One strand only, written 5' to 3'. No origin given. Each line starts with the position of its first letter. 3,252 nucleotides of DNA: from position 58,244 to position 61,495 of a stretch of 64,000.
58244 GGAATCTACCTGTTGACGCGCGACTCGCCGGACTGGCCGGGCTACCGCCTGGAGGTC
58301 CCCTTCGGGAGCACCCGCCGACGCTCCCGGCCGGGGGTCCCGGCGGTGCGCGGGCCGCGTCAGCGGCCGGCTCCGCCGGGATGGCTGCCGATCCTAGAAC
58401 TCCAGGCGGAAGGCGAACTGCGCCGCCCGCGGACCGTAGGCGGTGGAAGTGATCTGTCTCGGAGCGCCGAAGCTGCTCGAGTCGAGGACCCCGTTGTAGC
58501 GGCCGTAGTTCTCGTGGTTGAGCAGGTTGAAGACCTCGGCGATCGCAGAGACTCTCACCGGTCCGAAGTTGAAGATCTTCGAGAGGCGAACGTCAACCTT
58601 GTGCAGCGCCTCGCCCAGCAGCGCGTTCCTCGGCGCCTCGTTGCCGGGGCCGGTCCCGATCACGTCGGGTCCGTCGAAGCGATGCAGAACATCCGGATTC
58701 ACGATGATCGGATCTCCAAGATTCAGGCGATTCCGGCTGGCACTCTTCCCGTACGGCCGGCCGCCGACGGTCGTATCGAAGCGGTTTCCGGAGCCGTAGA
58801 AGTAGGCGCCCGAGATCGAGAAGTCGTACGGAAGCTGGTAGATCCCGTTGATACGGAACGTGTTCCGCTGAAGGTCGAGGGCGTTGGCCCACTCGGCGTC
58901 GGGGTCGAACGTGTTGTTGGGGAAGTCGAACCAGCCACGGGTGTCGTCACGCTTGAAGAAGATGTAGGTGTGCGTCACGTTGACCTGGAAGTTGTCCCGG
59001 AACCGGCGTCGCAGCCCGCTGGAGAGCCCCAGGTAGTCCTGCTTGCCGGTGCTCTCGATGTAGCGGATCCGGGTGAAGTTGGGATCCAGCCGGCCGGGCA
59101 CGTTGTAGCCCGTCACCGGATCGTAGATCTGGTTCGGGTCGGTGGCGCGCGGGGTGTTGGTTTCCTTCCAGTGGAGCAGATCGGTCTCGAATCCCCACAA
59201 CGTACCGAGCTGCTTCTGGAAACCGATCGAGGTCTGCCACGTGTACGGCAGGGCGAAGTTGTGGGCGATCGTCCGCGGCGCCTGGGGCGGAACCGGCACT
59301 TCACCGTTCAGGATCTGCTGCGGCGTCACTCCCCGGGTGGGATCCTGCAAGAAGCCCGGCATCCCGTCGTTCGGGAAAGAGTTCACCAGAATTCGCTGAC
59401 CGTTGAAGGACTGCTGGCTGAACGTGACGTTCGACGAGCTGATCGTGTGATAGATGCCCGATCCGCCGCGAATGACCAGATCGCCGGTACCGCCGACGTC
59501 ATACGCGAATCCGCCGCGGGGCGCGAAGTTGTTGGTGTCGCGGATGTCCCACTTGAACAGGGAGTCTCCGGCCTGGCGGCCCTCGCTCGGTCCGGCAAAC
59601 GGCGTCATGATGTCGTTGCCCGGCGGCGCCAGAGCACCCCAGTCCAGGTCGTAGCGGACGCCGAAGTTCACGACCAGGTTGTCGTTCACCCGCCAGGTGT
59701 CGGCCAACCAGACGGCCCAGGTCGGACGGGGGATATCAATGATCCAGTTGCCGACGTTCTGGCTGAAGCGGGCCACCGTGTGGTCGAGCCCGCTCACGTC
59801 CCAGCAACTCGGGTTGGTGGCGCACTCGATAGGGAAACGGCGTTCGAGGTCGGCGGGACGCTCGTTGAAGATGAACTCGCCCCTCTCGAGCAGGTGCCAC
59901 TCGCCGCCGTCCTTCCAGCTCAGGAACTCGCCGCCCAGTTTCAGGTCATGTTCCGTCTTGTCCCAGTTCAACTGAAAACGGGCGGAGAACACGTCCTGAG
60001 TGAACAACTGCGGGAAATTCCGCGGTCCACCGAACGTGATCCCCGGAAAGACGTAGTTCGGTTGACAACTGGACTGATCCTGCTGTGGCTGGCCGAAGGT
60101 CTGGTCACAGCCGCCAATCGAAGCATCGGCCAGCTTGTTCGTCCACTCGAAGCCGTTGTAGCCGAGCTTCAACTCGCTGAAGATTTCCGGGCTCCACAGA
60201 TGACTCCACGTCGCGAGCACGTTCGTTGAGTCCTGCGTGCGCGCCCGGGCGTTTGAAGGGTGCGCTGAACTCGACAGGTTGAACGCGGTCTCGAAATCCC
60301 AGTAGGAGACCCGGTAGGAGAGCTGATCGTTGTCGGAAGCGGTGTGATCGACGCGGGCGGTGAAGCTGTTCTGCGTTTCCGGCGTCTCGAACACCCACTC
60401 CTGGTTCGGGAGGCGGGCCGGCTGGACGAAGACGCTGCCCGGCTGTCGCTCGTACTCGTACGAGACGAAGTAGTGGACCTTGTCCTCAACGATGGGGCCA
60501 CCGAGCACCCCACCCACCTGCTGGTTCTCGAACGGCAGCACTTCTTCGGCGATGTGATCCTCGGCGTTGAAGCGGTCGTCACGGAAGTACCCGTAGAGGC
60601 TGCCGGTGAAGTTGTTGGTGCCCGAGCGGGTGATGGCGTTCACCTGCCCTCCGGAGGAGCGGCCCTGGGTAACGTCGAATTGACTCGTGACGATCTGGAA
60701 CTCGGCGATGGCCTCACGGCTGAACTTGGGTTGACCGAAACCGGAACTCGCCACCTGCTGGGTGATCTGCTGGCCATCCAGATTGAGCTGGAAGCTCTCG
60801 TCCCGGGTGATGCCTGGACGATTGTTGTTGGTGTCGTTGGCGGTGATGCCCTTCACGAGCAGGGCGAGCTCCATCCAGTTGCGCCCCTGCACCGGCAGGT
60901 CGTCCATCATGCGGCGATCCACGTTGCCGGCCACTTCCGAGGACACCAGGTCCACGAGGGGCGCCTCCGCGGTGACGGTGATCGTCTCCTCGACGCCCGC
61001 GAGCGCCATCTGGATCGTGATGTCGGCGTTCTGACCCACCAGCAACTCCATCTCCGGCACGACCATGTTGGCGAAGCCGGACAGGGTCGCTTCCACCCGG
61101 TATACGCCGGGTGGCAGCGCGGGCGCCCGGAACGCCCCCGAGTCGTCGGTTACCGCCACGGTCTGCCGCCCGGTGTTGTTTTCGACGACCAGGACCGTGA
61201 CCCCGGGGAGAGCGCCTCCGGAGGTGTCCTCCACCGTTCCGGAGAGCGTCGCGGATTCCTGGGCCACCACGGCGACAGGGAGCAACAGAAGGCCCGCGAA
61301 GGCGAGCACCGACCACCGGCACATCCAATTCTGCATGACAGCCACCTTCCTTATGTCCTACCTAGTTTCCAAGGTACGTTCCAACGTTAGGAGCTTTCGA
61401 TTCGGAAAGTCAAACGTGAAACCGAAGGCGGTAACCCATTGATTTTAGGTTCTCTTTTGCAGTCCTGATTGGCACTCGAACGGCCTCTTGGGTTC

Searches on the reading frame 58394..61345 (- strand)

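Call 42: search_protein_families(library=pfam, proteins=[window:58394-61345:-], max_evalue=1)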
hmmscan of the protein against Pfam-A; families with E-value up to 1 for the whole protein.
window:58394-61345:- (983 aa): 8 families
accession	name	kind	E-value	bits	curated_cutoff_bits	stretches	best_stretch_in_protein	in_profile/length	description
PF25183.1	OMP_b-brl_4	-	1.3e-87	295.6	30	2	316-976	143-838/838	Outer membrane beta barrel domain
PF13620.12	CarboxypepD_reg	-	1.6e-18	67.3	32.3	1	33-113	1-81/82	Carboxypeptidase regulatory-like domain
PF13715.12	CarbopepD_reg_2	-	4.4e-06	27.1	32.2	1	34-113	1-76/88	CarboxypepD_reg-like domain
PF16640.11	Big_3_5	-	0.00034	21.6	35.5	1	24-93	6-74/88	Bacterial Ig-like domain (group 3)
PF02369.22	Big_1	-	0.01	16.4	34.9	1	29-75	16-65/93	Bacterial Ig-like domain (group 1)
PF22902.2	NOMO1-like_9th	-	0.03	14.5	27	1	45-92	12-61/75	BOS complex subunit NOMO1-like, beta sandwich domain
PF17802.7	SpaA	-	0.048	14.3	23.1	1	40-85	9-57/91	Prealbumin-like fold domain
PF17210.9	SdrD_B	-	0.078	13.6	29.7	1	40-88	18-66/112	SdrD B-like domain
